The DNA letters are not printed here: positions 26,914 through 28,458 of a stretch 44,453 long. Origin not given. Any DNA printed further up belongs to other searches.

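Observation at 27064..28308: Cytochrome P450 with no redox partner visible in the window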

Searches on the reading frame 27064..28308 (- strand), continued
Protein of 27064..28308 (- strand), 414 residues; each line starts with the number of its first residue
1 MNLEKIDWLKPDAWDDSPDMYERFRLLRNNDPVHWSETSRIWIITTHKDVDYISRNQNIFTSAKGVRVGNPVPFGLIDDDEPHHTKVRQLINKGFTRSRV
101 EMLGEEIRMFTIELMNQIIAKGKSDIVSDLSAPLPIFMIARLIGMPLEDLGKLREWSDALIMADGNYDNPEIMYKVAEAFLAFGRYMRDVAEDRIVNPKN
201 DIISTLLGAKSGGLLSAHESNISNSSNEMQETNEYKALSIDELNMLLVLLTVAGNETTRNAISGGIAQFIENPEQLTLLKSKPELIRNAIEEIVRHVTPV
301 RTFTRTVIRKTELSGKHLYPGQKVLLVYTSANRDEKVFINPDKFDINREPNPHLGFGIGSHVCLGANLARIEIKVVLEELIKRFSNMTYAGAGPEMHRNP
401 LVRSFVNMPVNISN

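Call 40: find_encoding_contigs(protein=P0013, flank=10000, max_places=3)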
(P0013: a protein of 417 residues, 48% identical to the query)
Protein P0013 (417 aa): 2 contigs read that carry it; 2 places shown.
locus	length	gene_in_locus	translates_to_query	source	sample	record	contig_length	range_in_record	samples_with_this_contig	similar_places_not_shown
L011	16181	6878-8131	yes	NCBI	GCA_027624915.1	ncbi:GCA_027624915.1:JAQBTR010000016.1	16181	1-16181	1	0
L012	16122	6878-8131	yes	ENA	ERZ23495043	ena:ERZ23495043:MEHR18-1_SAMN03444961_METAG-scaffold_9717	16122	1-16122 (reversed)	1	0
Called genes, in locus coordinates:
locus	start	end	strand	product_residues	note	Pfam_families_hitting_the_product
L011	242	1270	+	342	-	PF10459:Peptidase_S46 (faint), PF00089:Trypsin, PF13365:Trypsin_2, PF13180:PDZ_2, PF17820:PDZ_6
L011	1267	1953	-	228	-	PF01988:VIT1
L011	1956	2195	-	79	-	PF00462:Glutaredoxin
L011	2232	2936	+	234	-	PF00730:HhH-GPD, PF00633:HHH (weak)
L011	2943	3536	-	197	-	-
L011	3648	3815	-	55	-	-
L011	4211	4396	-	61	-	-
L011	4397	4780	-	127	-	-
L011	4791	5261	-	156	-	-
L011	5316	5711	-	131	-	-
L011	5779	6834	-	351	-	PF11141:DUF2914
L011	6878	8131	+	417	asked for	PF00067:p450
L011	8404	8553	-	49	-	-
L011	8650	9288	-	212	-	-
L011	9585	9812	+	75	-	-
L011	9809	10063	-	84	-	PF00355:Rieske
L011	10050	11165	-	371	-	PF13378:MR_MLE_C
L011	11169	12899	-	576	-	PF03321:GH3, PF23571:GH3_M, PF23572:GH3_C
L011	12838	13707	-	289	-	PF04116:FA_hydroxylase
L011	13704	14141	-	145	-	-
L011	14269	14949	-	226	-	-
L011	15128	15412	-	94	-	-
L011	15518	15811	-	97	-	-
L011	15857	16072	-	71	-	-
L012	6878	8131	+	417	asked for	PF00067:p450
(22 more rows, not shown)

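Call 43: search_solved_structures(query=window:27064-28308:-, max_evalue=1e-61, show_alignments=5)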
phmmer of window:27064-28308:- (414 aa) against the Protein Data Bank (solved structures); distinct sequences matched with E-value up to 1e-61: 5.
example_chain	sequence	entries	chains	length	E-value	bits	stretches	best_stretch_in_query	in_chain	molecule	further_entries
8vxi_A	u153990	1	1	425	1.5e-78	267.7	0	237-412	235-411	CYP125MRCA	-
8vxg_A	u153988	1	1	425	1.3e-77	264.6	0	238-412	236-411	CYP125MRCA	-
2xkr_A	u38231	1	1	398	2.3e-62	214.4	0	22-390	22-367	PUTATIVE CYTOCHROME P450 142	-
7p5t_A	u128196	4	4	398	2.3e-62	214.4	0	22-390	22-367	Steroid C26-monooxygenase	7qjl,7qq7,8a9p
8a6w_B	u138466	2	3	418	2.9e-62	214.1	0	236-390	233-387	Steroid C26-monooxygenase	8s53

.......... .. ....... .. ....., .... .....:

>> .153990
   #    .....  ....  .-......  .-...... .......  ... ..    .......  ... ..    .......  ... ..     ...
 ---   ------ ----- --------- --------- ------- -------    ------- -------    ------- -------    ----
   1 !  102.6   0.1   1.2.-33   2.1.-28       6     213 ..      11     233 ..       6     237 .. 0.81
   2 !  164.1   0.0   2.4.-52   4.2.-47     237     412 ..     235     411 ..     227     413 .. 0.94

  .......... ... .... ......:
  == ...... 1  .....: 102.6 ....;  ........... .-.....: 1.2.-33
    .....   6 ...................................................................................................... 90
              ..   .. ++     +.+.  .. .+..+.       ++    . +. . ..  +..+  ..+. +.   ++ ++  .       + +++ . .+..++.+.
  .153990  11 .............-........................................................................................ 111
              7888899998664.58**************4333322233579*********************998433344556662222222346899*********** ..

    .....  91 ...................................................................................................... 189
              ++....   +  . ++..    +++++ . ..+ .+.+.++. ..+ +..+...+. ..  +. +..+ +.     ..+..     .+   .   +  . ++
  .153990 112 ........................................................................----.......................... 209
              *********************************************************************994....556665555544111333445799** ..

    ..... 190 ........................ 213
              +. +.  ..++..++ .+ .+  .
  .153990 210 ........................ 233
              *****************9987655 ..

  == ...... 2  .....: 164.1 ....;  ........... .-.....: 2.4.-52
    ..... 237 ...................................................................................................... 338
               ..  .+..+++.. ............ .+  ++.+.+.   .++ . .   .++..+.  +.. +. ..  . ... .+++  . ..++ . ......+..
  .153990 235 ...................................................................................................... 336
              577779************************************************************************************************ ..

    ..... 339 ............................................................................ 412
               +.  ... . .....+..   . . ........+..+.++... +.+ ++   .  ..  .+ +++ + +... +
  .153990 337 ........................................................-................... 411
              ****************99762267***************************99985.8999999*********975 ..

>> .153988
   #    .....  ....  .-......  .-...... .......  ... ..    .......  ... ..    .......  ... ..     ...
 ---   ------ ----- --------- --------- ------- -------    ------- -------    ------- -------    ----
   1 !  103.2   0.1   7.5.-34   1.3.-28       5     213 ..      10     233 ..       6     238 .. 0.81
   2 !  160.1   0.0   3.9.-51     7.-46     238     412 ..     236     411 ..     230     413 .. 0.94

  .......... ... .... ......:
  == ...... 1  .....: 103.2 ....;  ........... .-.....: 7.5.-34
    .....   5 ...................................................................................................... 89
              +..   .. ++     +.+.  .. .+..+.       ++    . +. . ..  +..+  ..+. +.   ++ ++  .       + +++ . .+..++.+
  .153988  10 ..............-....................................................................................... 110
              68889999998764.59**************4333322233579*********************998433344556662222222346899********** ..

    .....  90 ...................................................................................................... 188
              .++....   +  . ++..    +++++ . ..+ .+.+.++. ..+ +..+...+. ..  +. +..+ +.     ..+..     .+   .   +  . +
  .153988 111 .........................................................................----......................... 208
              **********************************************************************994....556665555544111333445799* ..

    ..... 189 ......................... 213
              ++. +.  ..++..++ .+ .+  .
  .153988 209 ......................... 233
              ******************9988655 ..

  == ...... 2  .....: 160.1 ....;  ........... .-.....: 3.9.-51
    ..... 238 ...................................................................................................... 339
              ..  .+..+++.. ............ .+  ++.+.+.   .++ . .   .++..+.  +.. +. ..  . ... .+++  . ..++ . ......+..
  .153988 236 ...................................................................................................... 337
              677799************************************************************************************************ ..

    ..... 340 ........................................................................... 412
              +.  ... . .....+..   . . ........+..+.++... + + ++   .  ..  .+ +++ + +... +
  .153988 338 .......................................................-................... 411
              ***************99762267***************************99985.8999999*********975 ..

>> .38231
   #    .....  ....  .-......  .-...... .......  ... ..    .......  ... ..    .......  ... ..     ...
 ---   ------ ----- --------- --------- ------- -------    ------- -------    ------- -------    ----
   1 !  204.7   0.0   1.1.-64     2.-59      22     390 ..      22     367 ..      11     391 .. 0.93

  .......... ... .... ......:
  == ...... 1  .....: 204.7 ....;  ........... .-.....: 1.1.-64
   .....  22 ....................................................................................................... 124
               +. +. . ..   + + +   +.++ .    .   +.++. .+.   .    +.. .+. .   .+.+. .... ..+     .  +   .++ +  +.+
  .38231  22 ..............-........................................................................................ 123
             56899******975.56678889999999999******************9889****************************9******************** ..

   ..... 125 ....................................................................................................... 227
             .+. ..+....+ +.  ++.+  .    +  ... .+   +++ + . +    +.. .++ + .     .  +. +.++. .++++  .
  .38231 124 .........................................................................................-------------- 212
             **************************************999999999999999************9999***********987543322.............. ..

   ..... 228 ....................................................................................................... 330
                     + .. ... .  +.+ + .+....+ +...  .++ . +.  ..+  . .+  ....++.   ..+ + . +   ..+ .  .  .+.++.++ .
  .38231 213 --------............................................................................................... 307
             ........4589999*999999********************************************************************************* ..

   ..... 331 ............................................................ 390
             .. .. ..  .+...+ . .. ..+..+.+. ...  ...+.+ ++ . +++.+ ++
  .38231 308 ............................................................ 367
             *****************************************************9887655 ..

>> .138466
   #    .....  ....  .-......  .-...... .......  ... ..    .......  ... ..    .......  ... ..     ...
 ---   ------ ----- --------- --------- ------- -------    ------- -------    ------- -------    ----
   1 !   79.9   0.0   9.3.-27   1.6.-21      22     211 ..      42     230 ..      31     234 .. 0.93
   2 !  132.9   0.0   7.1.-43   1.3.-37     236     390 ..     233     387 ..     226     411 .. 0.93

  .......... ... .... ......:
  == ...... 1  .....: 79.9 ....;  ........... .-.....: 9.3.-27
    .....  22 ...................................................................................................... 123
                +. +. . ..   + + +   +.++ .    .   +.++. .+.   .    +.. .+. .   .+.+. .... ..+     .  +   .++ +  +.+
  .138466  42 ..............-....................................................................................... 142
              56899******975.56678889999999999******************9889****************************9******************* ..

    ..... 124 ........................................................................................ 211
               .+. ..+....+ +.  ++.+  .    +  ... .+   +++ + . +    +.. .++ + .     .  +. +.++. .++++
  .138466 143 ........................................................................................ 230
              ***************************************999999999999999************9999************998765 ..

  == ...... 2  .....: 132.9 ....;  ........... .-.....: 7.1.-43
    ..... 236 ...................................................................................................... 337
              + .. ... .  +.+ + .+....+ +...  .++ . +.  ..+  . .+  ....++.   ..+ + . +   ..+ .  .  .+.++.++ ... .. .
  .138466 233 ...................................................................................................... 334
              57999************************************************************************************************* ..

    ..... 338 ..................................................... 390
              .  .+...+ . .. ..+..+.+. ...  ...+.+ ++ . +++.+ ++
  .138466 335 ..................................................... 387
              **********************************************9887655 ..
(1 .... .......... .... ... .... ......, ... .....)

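Call 50: find_homologous_proteins(query=L011:2232-2936:+, max_evalue=1e-20)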
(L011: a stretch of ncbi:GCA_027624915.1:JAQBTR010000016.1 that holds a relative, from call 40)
Query L011:2232-2936:+ (234 aa): 8000 proteins with E <= 1e-20 among 8000 candidates; the best 120 are listed.
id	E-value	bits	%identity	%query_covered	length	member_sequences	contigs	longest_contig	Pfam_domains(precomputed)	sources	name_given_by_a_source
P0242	3.5e-152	522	100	100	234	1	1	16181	PF00730.32,PF00633.30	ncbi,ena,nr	ncbi:MAG: endonuclease III [bacterium]|nr:endonuclease III [bacterium]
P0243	1.0e-102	361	70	97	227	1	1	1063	PF00730.32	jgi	-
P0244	1.2e-102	360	70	97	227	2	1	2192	PF00730.32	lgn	-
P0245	2.2e-101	356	69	97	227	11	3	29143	PF00730.32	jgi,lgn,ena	-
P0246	1.5e-100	354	67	97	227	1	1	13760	PF00730.32,PF00633.30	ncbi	-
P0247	1.1e-97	344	66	97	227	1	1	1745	PF00730.32,PF14520.13,PF00633.30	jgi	jgi:endonuclease III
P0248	1.6e-97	344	64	97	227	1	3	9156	PF00730.32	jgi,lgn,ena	-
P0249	3.9e-95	336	66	97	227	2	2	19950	PF00730.32,PF00633.30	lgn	-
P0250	7.3e-95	335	65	97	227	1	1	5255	PF00730.32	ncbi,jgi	jgi:endonuclease-3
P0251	1.5e-94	334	66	97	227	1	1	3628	PF00730.32,PF00633.30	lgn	-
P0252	3.4e-94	333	64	97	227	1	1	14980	PF00730.32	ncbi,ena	-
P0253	8.0e-94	331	65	97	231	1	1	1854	PF00730.32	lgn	-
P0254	1.8e-93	330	62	97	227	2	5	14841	PF00730.32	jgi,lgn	-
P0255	7.2e-93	328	67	97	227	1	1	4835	PF00730.32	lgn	-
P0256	8.8e-93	328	65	95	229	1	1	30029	PF00730.32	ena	-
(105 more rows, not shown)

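Call 61: predict_structure(alignment_id=A3)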
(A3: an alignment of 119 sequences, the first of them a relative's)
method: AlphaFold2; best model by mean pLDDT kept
length: 414 residues; sequences in the alignment: 119
mean_pLDDT: 92.2   pTM: 0.91
mean pLDDT of the five models: 92.2, 91.9, 91.1, 90.1, 89.6
residues with pLDDT >= 90: 323; 70-90: 78; 50-70: 13; < 50: 0
segments of 3 or more residues with pLDDT < 50: none
pLDDT, mean of each block of 10 residues (from residue 1): 89 90 97 97 98 95 87 82 91 85 94 97 97 96 94 96 87 94 96 94 93 85 59 86 92 93 98 98 98 96 96 98 97 97 96 85 83 97 96 92 93 89
secondary structure, 60 per line:
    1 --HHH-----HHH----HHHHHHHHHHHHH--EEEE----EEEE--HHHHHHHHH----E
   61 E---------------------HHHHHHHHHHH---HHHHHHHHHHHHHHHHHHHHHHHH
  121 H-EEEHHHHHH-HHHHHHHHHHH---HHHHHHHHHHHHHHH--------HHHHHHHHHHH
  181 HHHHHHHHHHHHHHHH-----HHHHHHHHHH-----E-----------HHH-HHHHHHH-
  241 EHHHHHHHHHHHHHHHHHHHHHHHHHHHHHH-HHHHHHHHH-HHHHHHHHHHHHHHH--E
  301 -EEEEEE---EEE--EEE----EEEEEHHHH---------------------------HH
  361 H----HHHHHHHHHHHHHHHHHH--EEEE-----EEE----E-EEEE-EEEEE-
elements in order: H18-30 E33-36 E41-44 H47-55 H83-93 H97-121 E123-125 H126-131 H133-143 H147-161 H170-196 H202-211 H233-239 H242-271 H273-281 H283-297 E302-307 E311-313 E316-318 E323-327 H328-331 H366-383 E386-389 E395-397 E404-407 E409-413

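Call 63: fold_search(model_id=the predicted structure, library=pdb)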
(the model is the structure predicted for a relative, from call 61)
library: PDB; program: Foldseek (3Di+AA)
matches with E <= 10: 1681; with E <= 0.001: 1653
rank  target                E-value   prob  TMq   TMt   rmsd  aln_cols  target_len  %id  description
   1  8vxi                  2.9e-30  1.00  0.84  0.88   5.6       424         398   38  The crystal structure of sitosterol-bound CYP125MRCA (released 2025-10-29)
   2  8vxg                  1.1e-29  1.00  0.84  0.88   5.6       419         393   38  The crystal structure of CYP125MRCA, an ancestrally reconstructed CYP125 enzyme (released 2025-11-12)
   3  7qwn_B                5.0e-28  1.00  0.83  0.85   4.5       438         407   33  Crystal structure of CYP125 from Mycobacterium tuberculosis in complex with an inhibitor (released 2023-02-01)
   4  7tlo_A                1.8e-27  1.00  0.85  0.89   5.2       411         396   31  X-ray crystal structure of substrate free cytochrome P450 CYP142A3 from Mycobacterium Marinum (released 2022-09-14)
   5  8s53                  2.6e-27  1.00  0.85  0.89   5.6       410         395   31  X-ray crystal structure of CYP142 from Mycobacterium tuberculosis in complex with a fragment bound in two poses (released 2025-01-29)
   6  7qjl                  2.9e-27  1.00  0.86  0.90   5.7       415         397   30  Crystal structure of CYP142 from Mycobacterium tuberculosis in complex with an inhibitor (released 2022-12-28)
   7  7smz_A                2.9e-27  1.00  0.86  0.90   4.7       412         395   31  X-ray crystal structure of CYP142A3 from Mycobacterium Marinum in complex with 4-cholesten-3-one (released 2022-09-14)
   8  4tri_A                3.0e-27  1.00  0.86  0.89   5.0       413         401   31  X-ray crystal structure of CYP142A2 from Mycobacterium smegmatis, complexed with cholesterol sulfate. (released 2014-09-17)
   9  7tlo_B                4.1e-27  1.00  0.86  0.90   5.6       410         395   31  X-ray crystal structure of substrate free cytochrome P450 CYP142A3 from Mycobacterium Marinum (released 2022-09-14)
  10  7sh5_B                4.1e-27  1.00  0.85  0.88   4.8       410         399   32  Crystal structure of CYP142A3 from Mycobacterium ulcerans bound to Cholest-4-en-3-one (released 2022-10-05)
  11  7sh5_C                4.3e-27  1.00  0.86  0.89   5.2       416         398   31  Crystal structure of CYP142A3 from Mycobacterium ulcerans bound to Cholest-4-en-3-one (released 2022-10-05)
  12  4uax                  4.3e-27  1.00  0.84  0.87   5.8       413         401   31  X-ray crystal structure of ligand free CYP142A2 from Mycobacterium smegmatis (released 2014-09-17)
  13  2x5w                  5.0e-27  1.00  0.84  0.85   5.4       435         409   32  X-ray structure of Mycobacterium tuberculosis cytochrome P450 CYP125 in complex with substrate cholest-4-en-3-one (released 2010-06-16)
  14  7p5t                  5.5e-27  1.00  0.85  0.89   5.6       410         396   31  Structure of CYP142 from Mycobacterium tuberculosis in complex with inhibitor MEK216 (released 2022-11-16)
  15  2xkr                  5.7e-27  1.00  0.85  0.89   5.6       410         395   31  Crystal Structure of Mycobacterium tuberculosis CYP142: A novel cholesterol oxidase (released 2010-09-29)
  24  5dqn                  1.7e-26  1.00  0.81  0.82   5.6       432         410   31  Polyethylene 600-bound form of P450 CYP125A3 mutant from Myobacterium Smegmatis - W83Y (released 2015-11-18)
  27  3iw0                  2.1e-26  1.00  0.82  0.84   4.9       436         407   33  Crystal structure of Mycobacterium tuberculosis cytochrome P450 CYP125, C2221 crystal form (released 2009-11-03)
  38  2x5l                  5.0e-26  1.00  0.82  0.82   5.3       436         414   33  X-RAY STRUCTURE OF THE SUBSTRATE-FREE MYCOBACTERIUM TUBERCULOSIS CYTOCHROME P450 CYP125, ALTERNATIVE CRYSTAL FORM (released 2010-11-10)
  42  4apy                  8.0e-26  1.00  0.82  0.82   5.6       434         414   31  Ethylene glycol-bound form of P450 CYP125A3 from Mycobacterium smegmatis (released 2013-02-27)
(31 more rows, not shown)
